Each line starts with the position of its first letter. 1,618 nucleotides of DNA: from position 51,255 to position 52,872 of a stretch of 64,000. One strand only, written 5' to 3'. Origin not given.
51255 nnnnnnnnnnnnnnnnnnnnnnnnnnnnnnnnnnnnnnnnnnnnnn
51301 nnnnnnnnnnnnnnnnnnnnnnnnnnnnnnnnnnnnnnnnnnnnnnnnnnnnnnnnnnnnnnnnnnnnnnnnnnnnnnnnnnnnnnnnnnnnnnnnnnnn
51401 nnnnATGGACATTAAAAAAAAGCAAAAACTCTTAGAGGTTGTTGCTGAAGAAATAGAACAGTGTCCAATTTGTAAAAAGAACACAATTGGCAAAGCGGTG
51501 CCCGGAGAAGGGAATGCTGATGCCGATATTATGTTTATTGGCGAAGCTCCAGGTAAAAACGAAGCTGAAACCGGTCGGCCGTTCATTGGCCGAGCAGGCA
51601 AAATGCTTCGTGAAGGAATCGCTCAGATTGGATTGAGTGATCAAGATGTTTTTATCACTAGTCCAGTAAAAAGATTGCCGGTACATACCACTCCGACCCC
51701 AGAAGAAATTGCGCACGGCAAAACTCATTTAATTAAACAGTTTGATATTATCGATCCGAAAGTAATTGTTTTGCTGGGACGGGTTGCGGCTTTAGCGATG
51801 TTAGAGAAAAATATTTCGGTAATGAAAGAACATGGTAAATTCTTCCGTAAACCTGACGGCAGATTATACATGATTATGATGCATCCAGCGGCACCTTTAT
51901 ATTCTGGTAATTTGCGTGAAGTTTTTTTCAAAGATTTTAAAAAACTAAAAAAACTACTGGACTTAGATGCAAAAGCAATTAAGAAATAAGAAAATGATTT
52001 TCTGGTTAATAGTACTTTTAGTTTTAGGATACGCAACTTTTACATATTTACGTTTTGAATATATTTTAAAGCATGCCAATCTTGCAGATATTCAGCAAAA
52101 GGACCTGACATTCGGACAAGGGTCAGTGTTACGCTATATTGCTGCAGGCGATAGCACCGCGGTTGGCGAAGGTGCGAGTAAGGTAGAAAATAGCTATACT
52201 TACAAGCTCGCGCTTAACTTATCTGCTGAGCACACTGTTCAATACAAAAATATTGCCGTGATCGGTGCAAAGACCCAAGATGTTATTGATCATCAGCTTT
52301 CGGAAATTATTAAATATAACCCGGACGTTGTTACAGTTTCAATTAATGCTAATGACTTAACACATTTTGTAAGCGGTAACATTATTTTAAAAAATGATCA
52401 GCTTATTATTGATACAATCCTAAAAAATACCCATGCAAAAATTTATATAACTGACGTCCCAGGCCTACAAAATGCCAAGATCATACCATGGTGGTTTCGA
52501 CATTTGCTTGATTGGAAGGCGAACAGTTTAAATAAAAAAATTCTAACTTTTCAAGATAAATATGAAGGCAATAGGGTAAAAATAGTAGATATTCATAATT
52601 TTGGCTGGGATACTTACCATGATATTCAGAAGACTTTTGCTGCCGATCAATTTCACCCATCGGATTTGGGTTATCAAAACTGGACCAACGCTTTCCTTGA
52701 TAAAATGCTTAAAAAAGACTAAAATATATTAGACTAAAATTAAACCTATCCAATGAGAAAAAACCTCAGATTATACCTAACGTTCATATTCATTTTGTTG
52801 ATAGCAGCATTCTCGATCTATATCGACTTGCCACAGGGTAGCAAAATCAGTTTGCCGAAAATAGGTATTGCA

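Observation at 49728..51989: Cluster of modified-nucleotide and base surveillance genes: DNPH1-like, ASCH, small hypothetical, EVE, UDG family 4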

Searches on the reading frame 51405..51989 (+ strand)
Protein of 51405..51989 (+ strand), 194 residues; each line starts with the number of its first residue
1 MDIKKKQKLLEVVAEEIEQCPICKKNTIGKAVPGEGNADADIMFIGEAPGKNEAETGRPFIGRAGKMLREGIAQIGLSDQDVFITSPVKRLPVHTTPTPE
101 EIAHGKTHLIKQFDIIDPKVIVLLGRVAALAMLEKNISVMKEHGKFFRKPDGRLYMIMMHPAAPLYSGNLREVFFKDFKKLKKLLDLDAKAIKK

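Call 3: search_protein_families(library=pfam, proteins=[window:51405-51989:+], max_evalue=0.1)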
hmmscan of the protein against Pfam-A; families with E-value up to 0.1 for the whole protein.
window:51405-51989:+ (194 aa): 1 family
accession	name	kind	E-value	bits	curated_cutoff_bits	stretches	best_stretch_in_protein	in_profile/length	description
PF03167.25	UDG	-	5.4e-30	104.8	24.3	1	33-171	1-129/141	Uracil DNA glycosylase superfamily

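Call 4: search_protein_families(library=ncbifam, proteins=[window:51405-51989:+], max_evalue=0.1)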
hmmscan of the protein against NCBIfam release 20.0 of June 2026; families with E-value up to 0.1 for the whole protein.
window:51405-51989:+ (194 aa): 4 families
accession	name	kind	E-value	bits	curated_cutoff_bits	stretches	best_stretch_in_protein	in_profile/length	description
NF040953.1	Arch_udg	equivalog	4.3e-45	153.5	250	1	11-182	2-183/184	type-4 uracil-DNA glycosylase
TIGR00758.1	UDG_fam4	subfamily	6e-45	153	125.3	1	18-185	2-171/173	uracil-DNA glycosylase, family 4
TIGR03914.1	UDG_fam_dom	hypoth_equivalog_domain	5.3e-36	124.4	189.95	1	4-163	39-207/231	UdgX family uracil-DNA binding protein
NF007570.0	PRK10201.1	equivalog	0.037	13.7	144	0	41-81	11-50/168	G/U mismatch-specific DNA glycosylase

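Call 43: search_solved_structures(query=window:51405-51989:+, max_evalue=0.00001, show_alignments=3)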
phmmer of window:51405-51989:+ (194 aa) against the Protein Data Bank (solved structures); distinct sequences matched with E-value up to 0.00001: 30.
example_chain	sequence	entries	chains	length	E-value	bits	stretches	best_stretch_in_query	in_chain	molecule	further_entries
4zbx_A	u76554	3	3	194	1.6e-34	122.8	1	10-184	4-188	Uracil-DNA glycosylase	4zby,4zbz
1l9g_A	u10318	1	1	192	5.5e-32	114.5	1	6-185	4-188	Conserved hypothetical protein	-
1vk2_A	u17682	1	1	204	6.1e-32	114.4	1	6-185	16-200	Uracil-DNA glycosylase TM0511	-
1ui0_A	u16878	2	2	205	3.2e-27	99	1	10-186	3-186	Uracil-DNA Glycosylase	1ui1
8iie_A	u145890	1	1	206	8.3e-15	58.5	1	14-163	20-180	Type-4 uracil-DNA glycosylase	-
6ajo_A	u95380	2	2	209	8.7e-15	58.4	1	14-163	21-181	Uracil DNA glycosylase superfamily protein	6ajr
6iod_A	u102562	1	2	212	9.2e-15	58.4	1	14-163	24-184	Phage SPO1 DNA polymerase-related protein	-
6ail_A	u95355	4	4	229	1.2e-14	58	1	14-163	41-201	Uracil DNA glycosylase X | Uracil DNA glycosylase superfamily protein | Phage SPO1 DNA polymerase-related protein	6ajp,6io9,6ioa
8iir_A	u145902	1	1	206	2.1e-14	57.2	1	14-163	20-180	Type-4 uracil-DNA glycosylase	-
6ajq_A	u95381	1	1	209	2.3e-14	57.1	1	14-163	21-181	Uracil DNA glycosylase superfamily protein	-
8iip_A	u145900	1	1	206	8.5e-14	55.2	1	14-163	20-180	Type-4 uracil-DNA glycosylase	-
8iio_A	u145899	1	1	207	8.6e-14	55.2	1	14-163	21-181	Type-4 uracil-DNA glycosylase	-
8iit_A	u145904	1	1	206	9.2e-14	55.1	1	14-164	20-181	Type-4 uracil-DNA glycosylase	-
6ioc_A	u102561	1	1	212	9.3e-14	55.1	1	14-163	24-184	Phage SPO1 DNA polymerase-related protein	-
6l6s_A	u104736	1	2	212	9.4e-14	55.1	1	14-163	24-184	Phage SPO1 DNA polymerase-related protein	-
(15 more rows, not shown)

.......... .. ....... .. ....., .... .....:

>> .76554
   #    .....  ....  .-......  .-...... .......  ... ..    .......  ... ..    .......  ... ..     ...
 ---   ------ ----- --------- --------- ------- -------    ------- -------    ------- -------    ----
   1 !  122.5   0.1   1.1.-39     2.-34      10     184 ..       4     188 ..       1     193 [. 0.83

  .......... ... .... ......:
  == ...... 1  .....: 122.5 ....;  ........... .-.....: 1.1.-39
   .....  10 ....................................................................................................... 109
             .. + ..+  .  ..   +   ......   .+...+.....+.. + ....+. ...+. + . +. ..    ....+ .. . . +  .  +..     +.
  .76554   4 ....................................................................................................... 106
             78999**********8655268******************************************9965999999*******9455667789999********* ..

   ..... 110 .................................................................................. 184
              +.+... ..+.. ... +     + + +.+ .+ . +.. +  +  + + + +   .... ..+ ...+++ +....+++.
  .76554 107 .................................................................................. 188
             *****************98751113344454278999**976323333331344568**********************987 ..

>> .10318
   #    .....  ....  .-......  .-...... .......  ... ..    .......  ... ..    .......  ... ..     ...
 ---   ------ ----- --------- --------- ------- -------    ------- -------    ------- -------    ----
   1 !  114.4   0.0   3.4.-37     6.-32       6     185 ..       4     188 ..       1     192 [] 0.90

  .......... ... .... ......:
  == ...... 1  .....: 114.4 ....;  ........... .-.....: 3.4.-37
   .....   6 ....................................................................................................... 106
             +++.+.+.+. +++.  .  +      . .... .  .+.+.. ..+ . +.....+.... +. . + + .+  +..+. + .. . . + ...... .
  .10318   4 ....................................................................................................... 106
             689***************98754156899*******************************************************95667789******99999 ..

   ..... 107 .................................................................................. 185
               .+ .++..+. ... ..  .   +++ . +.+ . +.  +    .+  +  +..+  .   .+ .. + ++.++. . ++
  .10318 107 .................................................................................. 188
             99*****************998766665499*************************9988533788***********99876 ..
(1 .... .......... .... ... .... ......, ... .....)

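Call 45: search_protein_families(library=padloc, proteins=[window:51405-51989:+], max_evalue=0.01)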
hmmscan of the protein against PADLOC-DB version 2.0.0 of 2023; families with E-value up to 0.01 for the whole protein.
window:51405-51989:+ (194 aa): 0 families

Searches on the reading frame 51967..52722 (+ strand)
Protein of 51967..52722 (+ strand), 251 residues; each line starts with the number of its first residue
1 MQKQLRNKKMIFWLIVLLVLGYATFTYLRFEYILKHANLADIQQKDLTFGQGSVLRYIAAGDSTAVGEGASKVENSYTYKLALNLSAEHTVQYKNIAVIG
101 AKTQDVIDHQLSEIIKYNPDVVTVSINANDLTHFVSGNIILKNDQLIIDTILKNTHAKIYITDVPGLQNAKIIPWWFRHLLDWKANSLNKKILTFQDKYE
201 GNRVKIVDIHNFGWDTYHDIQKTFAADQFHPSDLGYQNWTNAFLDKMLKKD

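Call 3: search_protein_families(library=pfam, proteins=[window:51967-52722:+], max_evalue=0.1)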
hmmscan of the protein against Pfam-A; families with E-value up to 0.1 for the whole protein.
window:51967-52722:+ (251 aa): 3 families
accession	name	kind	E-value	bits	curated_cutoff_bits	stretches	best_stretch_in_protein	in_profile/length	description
PF13472.12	Lipase_GDSL_2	-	1.7e-16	61.7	32.9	1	60-237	2-177/178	GDSL-like Lipase/Acylhydrolase family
PF00657.28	Lipase_GDSL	-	7.6e-13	49.5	23.6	1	58-242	2-207/208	GDSL-like Lipase/Acylhydrolase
PF06061.16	Baculo_ME53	-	0.045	13.3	25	1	74-129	128-185/343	Baculoviridae ME53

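Call 4: search_protein_families(library=ncbifam, proteins=[window:51967-52722:+], max_evalue=0.1)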
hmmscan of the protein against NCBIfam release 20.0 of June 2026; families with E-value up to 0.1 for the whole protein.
window:51967-52722:+ (251 aa): 3 families
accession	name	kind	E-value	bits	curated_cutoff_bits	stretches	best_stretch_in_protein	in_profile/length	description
NF047981.1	RC1041_fam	subfamily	0.0093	15.7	90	1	6-44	19-57/57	RC1041 family protein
TIGR04336.1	AmmeMemoSam_B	hypoth_equivalog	0.018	14.3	26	1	104-160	155-213/270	AmmeMemoRadiSam system protein B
NF001987.0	PRK00782.1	equivalog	0.028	13.6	295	1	99-160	145-208/267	MEMO1 family protein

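Call 45: search_protein_families(library=padloc, proteins=[window:51967-52722:+], max_evalue=0.01)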
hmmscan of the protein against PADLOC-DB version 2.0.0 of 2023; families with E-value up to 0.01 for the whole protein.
window:51967-52722:+ (251 aa): 0 families
